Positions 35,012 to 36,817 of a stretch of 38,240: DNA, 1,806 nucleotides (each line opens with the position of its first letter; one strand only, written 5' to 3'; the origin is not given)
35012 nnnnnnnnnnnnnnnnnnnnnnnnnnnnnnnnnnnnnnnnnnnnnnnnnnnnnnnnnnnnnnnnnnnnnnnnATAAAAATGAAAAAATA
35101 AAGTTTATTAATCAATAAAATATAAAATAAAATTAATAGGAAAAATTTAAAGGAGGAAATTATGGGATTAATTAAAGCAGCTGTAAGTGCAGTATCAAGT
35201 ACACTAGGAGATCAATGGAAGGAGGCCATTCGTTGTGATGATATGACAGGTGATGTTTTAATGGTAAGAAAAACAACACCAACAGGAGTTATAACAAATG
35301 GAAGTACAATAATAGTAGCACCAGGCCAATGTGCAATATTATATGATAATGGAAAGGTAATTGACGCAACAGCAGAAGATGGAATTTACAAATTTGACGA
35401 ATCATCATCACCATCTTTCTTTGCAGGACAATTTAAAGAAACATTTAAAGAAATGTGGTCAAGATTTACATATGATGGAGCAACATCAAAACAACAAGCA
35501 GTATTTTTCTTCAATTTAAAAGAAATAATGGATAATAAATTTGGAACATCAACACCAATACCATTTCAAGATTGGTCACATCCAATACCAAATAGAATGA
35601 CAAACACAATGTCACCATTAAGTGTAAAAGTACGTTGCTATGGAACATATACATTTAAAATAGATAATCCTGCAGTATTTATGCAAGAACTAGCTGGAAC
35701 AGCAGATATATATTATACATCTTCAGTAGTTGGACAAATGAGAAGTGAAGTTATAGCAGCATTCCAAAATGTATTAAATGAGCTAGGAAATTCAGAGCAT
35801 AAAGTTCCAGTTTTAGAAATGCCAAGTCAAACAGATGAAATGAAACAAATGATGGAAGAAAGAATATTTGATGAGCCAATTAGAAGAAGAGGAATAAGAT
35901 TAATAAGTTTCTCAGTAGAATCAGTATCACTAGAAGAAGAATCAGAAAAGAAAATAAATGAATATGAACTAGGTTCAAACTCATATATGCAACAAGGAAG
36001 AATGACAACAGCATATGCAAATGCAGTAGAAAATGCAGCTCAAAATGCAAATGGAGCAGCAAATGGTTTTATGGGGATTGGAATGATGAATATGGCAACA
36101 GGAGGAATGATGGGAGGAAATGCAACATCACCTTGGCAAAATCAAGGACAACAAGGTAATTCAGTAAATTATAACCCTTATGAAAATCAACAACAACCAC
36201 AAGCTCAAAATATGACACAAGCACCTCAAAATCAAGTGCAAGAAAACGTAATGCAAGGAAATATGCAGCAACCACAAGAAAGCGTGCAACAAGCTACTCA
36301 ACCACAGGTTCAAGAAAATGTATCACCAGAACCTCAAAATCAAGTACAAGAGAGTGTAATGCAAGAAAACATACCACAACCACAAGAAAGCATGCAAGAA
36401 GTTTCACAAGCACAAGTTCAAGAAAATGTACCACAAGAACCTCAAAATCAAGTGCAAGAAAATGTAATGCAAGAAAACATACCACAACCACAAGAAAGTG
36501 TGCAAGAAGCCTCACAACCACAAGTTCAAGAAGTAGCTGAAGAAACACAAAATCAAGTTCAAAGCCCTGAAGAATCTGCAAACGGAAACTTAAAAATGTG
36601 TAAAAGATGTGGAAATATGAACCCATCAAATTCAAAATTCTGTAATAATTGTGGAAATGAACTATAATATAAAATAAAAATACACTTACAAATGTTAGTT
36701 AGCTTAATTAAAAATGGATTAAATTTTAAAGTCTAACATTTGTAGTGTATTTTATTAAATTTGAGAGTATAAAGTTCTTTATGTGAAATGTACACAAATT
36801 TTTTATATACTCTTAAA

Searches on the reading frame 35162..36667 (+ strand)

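Call 7: search_protein_families(library=pfam, proteins=[window:35162-36667:+], max_evalue=0.01)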
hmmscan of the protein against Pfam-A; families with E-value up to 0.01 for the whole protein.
window:35162-36667:+ (501 aa): 3 families
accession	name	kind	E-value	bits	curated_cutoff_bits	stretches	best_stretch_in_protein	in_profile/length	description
PF13421.11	Band_7_1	-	1.6e-21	77.4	24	1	44-267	11-205/211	SPFH domain-Band 7 family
PF13240.11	Zn_Ribbon_1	-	4.4e-06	26.7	25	1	480-501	2-23/23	zinc-ribbon domain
PF12773.13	DZR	-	0.0002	21.9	27.3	1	478-498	25-45/45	Double zinc ribbon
